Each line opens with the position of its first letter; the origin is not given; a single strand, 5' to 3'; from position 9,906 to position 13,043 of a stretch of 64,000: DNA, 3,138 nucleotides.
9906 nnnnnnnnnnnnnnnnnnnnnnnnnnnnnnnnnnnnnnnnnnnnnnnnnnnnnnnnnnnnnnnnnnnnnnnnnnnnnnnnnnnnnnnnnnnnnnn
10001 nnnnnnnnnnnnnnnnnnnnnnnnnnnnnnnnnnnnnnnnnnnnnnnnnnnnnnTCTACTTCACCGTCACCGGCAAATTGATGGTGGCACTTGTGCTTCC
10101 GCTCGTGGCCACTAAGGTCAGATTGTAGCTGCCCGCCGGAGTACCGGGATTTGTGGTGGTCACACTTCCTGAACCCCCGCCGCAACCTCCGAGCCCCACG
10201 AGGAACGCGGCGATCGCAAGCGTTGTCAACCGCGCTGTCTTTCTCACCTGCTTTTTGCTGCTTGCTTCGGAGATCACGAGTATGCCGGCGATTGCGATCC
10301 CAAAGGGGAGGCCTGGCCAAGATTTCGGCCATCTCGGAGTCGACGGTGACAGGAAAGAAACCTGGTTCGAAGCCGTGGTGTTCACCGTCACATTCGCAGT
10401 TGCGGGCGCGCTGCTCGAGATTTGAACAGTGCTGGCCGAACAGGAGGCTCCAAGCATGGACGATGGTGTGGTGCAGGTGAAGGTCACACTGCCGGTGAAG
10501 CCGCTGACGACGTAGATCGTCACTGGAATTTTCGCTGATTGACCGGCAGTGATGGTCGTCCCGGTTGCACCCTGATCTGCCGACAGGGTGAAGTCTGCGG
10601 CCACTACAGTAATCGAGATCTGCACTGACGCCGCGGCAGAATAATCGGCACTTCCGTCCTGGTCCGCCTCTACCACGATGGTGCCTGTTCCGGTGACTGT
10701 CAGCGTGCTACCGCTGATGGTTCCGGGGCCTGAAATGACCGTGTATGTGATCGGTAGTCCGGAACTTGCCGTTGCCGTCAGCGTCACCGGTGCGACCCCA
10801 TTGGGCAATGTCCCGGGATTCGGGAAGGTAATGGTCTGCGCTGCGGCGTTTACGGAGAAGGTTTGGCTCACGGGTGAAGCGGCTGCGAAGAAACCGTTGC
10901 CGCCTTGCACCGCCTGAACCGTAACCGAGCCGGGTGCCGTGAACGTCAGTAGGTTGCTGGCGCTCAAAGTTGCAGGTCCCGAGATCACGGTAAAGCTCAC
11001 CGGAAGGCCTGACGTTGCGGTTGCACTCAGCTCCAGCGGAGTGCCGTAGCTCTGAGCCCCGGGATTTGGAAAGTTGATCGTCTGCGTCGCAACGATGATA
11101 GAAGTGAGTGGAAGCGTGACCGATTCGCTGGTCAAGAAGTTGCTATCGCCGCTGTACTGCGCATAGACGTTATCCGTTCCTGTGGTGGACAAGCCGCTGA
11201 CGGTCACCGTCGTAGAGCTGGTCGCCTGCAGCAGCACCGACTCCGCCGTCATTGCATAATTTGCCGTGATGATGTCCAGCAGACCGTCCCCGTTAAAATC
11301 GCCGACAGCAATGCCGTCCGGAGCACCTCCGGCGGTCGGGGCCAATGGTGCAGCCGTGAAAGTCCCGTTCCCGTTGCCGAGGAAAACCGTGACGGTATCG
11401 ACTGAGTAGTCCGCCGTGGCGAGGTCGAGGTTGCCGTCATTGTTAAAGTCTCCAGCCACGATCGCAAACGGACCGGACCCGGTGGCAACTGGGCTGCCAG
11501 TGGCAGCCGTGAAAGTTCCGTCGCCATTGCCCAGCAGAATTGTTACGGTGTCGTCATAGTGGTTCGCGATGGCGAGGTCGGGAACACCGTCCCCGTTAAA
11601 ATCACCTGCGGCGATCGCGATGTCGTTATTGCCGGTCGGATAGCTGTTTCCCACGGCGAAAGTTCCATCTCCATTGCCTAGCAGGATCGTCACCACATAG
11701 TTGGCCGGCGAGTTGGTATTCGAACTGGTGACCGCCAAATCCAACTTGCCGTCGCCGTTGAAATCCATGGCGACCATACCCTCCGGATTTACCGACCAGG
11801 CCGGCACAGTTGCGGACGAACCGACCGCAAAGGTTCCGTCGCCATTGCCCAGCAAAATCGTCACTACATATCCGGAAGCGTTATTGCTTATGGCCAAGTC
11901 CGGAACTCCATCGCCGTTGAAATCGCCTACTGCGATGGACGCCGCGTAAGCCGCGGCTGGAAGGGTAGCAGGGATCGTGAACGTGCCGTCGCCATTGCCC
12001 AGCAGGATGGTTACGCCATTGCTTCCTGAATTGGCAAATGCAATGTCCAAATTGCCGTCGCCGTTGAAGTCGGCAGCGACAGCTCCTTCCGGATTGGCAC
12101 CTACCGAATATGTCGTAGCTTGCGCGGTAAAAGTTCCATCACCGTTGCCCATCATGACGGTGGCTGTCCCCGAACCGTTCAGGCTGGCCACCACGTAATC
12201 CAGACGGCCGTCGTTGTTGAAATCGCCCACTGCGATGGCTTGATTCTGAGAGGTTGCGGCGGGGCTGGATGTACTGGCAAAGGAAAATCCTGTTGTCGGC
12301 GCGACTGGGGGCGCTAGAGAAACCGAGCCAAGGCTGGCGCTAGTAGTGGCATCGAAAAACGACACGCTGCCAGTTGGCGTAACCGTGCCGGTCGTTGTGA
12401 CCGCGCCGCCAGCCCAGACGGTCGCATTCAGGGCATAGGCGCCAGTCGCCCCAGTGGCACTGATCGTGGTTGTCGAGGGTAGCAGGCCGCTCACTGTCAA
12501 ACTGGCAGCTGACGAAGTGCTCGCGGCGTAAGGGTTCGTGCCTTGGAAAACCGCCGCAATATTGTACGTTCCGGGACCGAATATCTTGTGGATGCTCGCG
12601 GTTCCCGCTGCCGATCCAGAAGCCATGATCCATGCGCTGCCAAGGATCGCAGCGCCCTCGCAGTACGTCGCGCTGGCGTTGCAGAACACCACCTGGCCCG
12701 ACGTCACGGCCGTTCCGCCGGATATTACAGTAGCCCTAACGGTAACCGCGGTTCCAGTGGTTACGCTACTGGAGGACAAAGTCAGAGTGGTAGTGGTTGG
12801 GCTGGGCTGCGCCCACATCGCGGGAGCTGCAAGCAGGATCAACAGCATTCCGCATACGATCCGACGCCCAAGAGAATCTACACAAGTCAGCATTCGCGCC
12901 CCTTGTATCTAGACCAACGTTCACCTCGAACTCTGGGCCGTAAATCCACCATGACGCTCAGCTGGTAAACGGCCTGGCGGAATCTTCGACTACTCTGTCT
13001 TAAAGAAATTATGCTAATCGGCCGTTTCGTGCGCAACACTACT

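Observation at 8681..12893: Integrin-alpha-like FG-GAP + Ig-like surface protein translationally coupled to a TMTC/DUF1736-like GT-C enzyme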

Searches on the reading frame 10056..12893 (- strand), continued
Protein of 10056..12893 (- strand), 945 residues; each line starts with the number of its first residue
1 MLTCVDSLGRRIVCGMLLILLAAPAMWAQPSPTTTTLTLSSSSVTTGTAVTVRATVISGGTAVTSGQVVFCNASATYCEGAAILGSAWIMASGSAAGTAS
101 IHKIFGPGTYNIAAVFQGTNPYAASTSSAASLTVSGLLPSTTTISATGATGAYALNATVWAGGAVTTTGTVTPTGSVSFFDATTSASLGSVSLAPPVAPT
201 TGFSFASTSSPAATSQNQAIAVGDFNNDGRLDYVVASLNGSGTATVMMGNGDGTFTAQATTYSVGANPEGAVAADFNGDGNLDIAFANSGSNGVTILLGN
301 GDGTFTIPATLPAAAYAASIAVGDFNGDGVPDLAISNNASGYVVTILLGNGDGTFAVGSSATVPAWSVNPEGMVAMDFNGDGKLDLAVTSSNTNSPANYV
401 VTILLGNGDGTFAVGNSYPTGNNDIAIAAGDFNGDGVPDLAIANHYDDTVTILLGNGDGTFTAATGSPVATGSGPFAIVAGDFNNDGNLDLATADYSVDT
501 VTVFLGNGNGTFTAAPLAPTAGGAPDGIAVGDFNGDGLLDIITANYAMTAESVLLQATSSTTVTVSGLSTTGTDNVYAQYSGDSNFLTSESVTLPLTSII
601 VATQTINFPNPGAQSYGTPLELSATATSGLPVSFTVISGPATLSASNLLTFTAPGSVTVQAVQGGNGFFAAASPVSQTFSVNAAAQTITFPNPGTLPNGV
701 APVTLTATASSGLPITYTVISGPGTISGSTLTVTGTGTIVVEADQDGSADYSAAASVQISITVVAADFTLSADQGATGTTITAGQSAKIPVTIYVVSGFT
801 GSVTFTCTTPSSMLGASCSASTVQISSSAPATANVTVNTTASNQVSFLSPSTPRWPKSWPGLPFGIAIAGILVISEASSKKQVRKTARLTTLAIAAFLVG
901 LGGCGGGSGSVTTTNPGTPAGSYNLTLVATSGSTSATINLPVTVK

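Call 65: predict_structure(alignment_id=A2)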
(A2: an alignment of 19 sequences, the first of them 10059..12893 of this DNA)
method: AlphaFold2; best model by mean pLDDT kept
length: 945 residues; sequences in the alignment: 19
mean_pLDDT: 71.5   pTM: 0.47
mean pLDDT of the five models: 71.5, 70.7, 67.3, 65.9, 65.6
residues with pLDDT >= 90: 139; 70-90: 464; 50-70: 192; < 50: 150
segments of 3 or more residues with pLDDT < 50: 1-11, 14-28, 90-95, 162-170, 195-215, 365-368, 555-560, 843-915
pLDDT, mean of each block of 10 residues (from residue 1): 37 45 40 86 67 81 74 66 56 55 62 81 85 70 55 62 41 72 78 48 37 55 83 79 77 67 83 86 87 85 83 77 87 80 84 85 59 87 88 60 89 87 82 88 88 92 87 86 74 83 81 66 75 67 66 48 60 72 72 66 80 88 87 91 87 91 72 88 89 76 87 90 90 87 88 89 76 65 81 68 83 82 72 82 35 26 26 25 29 30 24 53 84 77 82
secondary structure, 60 per line:
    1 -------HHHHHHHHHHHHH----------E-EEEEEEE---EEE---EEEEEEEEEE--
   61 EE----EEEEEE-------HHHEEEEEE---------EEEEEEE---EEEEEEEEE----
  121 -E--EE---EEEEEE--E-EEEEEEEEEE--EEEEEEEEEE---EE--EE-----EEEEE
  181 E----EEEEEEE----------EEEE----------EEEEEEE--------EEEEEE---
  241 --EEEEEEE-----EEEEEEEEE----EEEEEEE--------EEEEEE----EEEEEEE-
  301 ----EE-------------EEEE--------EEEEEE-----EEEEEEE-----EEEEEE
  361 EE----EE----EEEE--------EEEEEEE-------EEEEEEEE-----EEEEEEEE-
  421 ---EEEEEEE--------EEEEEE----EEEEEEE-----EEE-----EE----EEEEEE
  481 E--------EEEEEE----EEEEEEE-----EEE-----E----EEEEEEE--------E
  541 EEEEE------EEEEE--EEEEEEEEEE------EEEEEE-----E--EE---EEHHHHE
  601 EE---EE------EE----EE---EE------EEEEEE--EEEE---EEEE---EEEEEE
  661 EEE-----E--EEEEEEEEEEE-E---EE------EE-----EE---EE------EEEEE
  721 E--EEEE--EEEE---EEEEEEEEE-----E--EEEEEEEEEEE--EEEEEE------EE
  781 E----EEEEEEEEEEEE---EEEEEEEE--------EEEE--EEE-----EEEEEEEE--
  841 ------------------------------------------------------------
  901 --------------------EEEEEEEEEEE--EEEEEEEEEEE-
elements in order (helices of 4 or more, strands of 3 or more residues): H8-20 E33-39 E43-45 E49-58 E67-72 E83-88 E98-104 E108-116 E130-135 E140-149 E152-161 E176-181 E186-192 E203-206 E217-223 E232-237 E243-249 E255-263 E268-274 E283-288 E293-299 E320-323 E332-337 E343-349 E355-362 E373-376 E385-391 E399-406 E412-419 E424-430 E439-444 E449-455 E461-463 E475-481 E490-495 E500-506 E512-514 E525-531 E540-545 E552-556 E559-568 E575-580 H596-599 E600-602 E633-638 E641-644 E648-651 E655-663 E672-682 E716-721 E724-727 E730-733 E737-745 E754-764 E767-772 E779-781 E786-797 E801-808 E817-820 E823-825 E831-838 E921-931 E934-944

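Call 69: search_protein_families(library=pfam, proteins=[L180:2826-4550:-, L180:306-2738:+, L180:7709-9706:-, L182:6454-8775:+, L183:11982-14426:+, L185:11697-14276:-, L184:2977-4485:-, L185:6321-8750:+], max_evalue=0.01)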
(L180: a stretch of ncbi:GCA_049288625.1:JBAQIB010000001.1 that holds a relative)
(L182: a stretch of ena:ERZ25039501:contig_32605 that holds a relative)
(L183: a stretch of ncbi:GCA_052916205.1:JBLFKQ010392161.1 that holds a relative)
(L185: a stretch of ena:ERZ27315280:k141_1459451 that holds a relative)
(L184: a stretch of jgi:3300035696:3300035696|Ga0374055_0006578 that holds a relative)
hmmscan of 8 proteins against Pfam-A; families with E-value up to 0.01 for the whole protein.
L180:2826-4550:- (574 aa): 1 family
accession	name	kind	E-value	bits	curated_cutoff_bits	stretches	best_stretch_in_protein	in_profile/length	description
PF20144.5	TIG_SUH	-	0.00086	19.9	24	1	497-548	3-54/94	TIG domain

L180:306-2738:+ (810 aa): 2 families
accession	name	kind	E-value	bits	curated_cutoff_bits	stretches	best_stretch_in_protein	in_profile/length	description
PF08238.18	Sel1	-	1.3e-55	184.3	30.7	7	665-700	1-36/36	Sel1 repeat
PF11741.13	AMIN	-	0.00048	20.6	20.5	1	41-117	2-78/101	AMIN domain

L180:7709-9706:- (665 aa): 3 families
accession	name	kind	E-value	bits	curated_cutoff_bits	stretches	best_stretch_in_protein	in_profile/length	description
PF02366.24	PMT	-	4.3e-09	36.7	22.7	1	119-226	86-199/245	Dolichyl-phosphate-mannose-protein mannosyltransferase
PF13231.12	PMT_2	-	1.4e-08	35.6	26.1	1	118-259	23-159/160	Dolichyl-phosphate-mannose-protein mannosyltransferase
PF11992.13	TgpA_N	-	0.00017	21.1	30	1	197-434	2-175/333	TgpA N-terminal domain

L182:6454-8775:+ (773 aa): 0 families

L183:11982-14426:+ (814 aa): 1 family
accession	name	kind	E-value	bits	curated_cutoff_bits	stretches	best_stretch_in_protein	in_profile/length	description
PF01564.23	Spermine_synth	-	2.8e-22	79.6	22.9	1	533-661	4-130/186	Spermine/spermidine synthase domain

L185:11697-14276:- (859 aa): 1 family
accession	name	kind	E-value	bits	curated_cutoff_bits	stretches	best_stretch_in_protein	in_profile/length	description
PF09586.16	YfhO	-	3.3e-14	52.7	28.5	2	782-831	786-835/835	Bacterial membrane protein YfhO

L184:2977-4485:- (502 aa): 0 families

L185:6321-8750:+ (809 aa): 13 families
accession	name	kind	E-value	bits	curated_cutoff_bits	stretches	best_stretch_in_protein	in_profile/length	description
PF07719.23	TPR_2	-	1.8e-13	49.9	27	0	668-695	3-30/34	Tetratricopeptide repeat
PF13181.12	TPR_8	-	8.5e-10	38.5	25.7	0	600-631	3-34/34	Tetratricopeptide repeat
PF00515.34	TPR_1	-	1.8e-07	31.1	27.8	0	668-686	3-21/34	Tetratricopeptide repeat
PF13414.12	TPR_11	-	2.1e-07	31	26.8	0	753-792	3-42/42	TPR repeat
PF23914.1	TPR_CcmH_CycH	-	4.3e-07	30.3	42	0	605-645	57-97/158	Cytochrome c-type biogenesis protein H TPR domain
PF13432.12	TPR_16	-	4.4e-07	30.7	32.7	1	604-657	3-56/65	Tetratricopeptide repeat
PF14559.12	TPR_19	-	9.5e-07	29.5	25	0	612-657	5-50/68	Tetratricopeptide repeat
PF13371.12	TPR_9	-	2e-05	24.9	35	1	754-799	5-50/73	Tetratricopeptide repeat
PF13424.12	TPR_12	-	3.4e-05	24.4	30.1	0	744-807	3-74/77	Tetratricopeptide repeat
PF13431.12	TPR_17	-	0.00011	22.6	24.4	0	768-799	3-34/34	Tetratricopeptide repeat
PF13428.12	TPR_14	-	0.00048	21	23.5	0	606-639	9-42/44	Tetratricopeptide repeat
PF13176.12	TPR_7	-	0.0051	17.3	27.9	0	752-766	7-21/36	Tetratricopeptide repeat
PF25665.1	His1_capsid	-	0.0059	17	27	1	385-419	31-62/73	His1 virus capsid protein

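Call 70: fold_search(model_id=the predicted structure, library=pdb)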
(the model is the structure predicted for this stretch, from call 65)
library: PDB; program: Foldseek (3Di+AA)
matches with E <= 10: 1829; with E <= 0.001: 239
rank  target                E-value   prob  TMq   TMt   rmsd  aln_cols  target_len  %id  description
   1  3ije_A                8.2e-13  1.00  0.20  0.20  32.2       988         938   11  Crystal structure of the complete integrin alhaVbeta3 ectodomain plus an Alpha/beta transmembrane fragment (released 2009-09-29)
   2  8xen_A                4.9e-12  1.00  0.21  0.21  34.9       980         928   11  Cryo-EM structure of integrin ITGAV/ITGB3 complex, conformation 4 (released 2024-12-18)
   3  6avq_A                7.3e-12  1.00  0.21  0.21  30.0      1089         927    9  The Therapeutic Antibody LM609 Selectively Inhibits Ligand Binding to Human alpha-V beta-3 Integrin via Steric Hindran (released 2017-11-01)
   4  6avr_A                7.7e-12  1.00  0.21  0.22  25.5      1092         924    9  Human alpha-V beta-3 Integrin (intermediate conformation) in complex with the therapeutic antibody LM609 (released 2017-11-01)
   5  4g1m_A                1.7e-11  1.00  0.20  0.20  32.0       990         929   11  Re-refinement of alpha V beta 3 structure (released 2012-12-12)
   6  4mmz_A                1.8e-11  1.00  0.23  0.24  32.5       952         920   11  Integrin AlphaVBeta3 ectodomain bound to an antagonistic tenth domain of Fibronectin (released 2014-03-26)
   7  8zdg_A                2.5e-11  1.00  0.20  0.21  26.3       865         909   11  Cryo-EM structure of the integrin avb3 with CWHM-12, conformation 1 (released 2025-10-22)
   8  9iuj_A                6.8e-11  1.00  0.21  0.27  29.2       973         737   10  Integrin alpha-v beta-3 in complex with rhodostomin (released 2025-07-30)
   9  7r5k_10               6.1e-10  1.00  0.14  0.08  62.1      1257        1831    9  Human nuclear pore complex (constricted) (released 2022-06-22)
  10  8xf6_A                7.0e-10  1.00  0.22  0.23  31.4       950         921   11  Cryo-EM structure of integrin ITGAV, ITGB3 and Cilengitide TFA complex, conformation 2 (released 2024-12-18)
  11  9hcj_10               8.8e-10  1.00  0.13  0.08  74.8      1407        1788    8  D. discoideum nuclear pore complex (released 2024-12-25)
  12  8gce_A                1.0e-09  1.00  0.26  0.27  28.1       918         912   12  The Extracellular Domain of Integrin AlphaIIbBeta3 in Intermediate State (released 2024-03-06)
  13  5a42                  1.3e-09  1.00  0.09  0.06  42.1      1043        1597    9  Cryo-EM single particle 3D reconstruction of the native conformation of E. coli alpha-2-macroglobulin (ECAM) (released 2015-07-29)
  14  9fx2                  1.5e-09  1.00  0.11  0.09  41.8      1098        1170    7  Structure of methylamine activated CD109 (released 2025-03-19)
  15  9oz1_A                1.7e-09  1.00  0.15  0.18  45.4       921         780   11  Cryo-EM structure of chicken ROS1 in apo-state. Cryo-EM refinement is focused on the "leg" region of chicken ROS1. (released 2026-02-25)
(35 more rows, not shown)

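Call 73: search_protein_families(library=ncbifam, proteins=[L182:6454-8775:+, L182:12504-13505:-, L185:11697-14276:-, L180:7709-9706:-], max_evalue=0.001)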
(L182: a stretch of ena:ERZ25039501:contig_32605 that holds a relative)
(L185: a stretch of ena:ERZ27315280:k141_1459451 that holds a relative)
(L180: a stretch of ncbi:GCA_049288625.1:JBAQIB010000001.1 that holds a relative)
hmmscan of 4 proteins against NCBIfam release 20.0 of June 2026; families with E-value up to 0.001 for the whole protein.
L182:6454-8775:+ (773 aa): 1 family
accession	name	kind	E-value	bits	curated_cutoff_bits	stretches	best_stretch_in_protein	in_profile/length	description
NF041027.1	GSU2204_Se_pt_1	equivalog_domain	4.6e-05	22.4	350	1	543-618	497-574/580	GSU2204 family CXXCH-containing (seleno)protein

L182:12504-13505:- (333 aa): 10 families
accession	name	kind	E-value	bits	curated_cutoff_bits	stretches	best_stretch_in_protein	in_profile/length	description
NF047588.1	GlcsyltransPgfSStrep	equivalog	2.5e-53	181.3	500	1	5-304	3-303/308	glycosyltransferase PgfS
NF007986.1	PRK10714.1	equivalog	4.7e-35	121.1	529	1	4-306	7-310/316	undecaprenyl-phosphate 4-deoxy-4-formamido-L-arabinose transferase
TIGR03937.1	PgaC_IcaA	equivalog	8e-12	44.8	422.3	1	4-98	46-136/407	poly-beta-1,6-N-acetyl-D-glucosamine synthase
NF047683.1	TeichurnBiosyTuaG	equivalog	8.4e-07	28.9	400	1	4-92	7-91/252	teichuronic acid biosynthesis protein TuaG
NF010496.0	PRK13915.1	equivalog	5.5e-06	25.7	262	1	3-108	31-137/307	glucosyl-3-phosphoglycerate synthase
TIGR03111.1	glyc2_xrt_Gpos1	hypoth_equivalog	2.1e-05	23.5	363.95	1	4-147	50-191/439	TIGR03111 family XrtG-associated glycosyltransferase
NF041391.1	DPhHxTase_Halo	equivalog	0.00025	20.1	375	1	12-170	4-154/213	dolichyl-phosphate hexose transferase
TIGR04242.1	nodulat_NodC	equivalog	0.00035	19.6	550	1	5-111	50-155/395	chitooligosaccharide synthase NodC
NF041875.1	EPS_EpsD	equivalog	0.00046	19.7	370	1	34-137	28-131/325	exopolysaccharide biosynthesis glycosyltransferase EpsD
NF050050.1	ProtGlycPglI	equivalog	0.00096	18.6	500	0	5-121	4-117/306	GalNAc(5)-diNAcBac-PP-undecaprenol beta-1,3-glucosyltransferase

L185:11697-14276:- (859 aa): 1 family
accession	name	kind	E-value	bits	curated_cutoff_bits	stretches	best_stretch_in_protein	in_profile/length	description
NF047590.1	GlcsyltransPgfM2Strep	equivalog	0.00046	18.5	1500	1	781-837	816-872/884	glycosyltransferase PgfM2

L180:7709-9706:- (665 aa): 1 family
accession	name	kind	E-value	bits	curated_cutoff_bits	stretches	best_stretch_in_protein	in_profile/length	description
TIGR03663.1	TIGR03663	subfamily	1.6e-05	24.1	126.25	1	118-285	72-235/435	flippase activity-associated protein Agl23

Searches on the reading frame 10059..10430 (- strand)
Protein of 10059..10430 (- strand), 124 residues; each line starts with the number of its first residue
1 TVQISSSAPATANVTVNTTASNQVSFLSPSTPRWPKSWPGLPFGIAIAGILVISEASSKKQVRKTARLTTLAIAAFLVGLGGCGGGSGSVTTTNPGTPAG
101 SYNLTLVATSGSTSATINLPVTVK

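Call 43: find_homologous_proteins(query=window:10059-10430:-, max_evalue=0.001)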
Query window:10059-10430:- (124 aa): 1 proteins with E <= 0.001 among 99 candidates.
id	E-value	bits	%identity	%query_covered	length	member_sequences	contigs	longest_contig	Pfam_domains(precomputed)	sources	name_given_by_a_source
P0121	1.5e-5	43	40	93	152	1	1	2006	-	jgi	jgi:hypothetical protein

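Call 63: search_protein_representatives(protein=window:10059-10400:-)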
Query: 114 residues. Proteins with E-value up to 0.001 (for the whole library): 516; up to 1e-10: 3; up to 1e-30: 0. The best 150 are listed.
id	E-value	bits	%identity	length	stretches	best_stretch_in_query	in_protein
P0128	4.9e-14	68.6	52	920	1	2-113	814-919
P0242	1.6e-12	63.7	45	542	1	3-113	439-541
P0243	1.3e-11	60.8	43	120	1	1-113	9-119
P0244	1.2e-10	57.7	49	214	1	1-113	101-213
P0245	3.4e-10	56.2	50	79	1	41-113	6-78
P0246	1.1e-09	54.7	69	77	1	69-113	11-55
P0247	1.2e-09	54.5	43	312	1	21-113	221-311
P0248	1.2e-09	54.4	44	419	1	1-113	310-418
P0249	1.5e-09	54.1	43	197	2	2-113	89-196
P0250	2.4e-09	53.5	48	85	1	50-113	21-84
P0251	2.7e-09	53.3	44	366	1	3-113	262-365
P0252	3.7e-09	52.9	39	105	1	16-111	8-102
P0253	4.5e-09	52.6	37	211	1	3-111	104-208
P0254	4.6e-09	52.6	42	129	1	1-106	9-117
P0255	9.5e-09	51.6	72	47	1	68-113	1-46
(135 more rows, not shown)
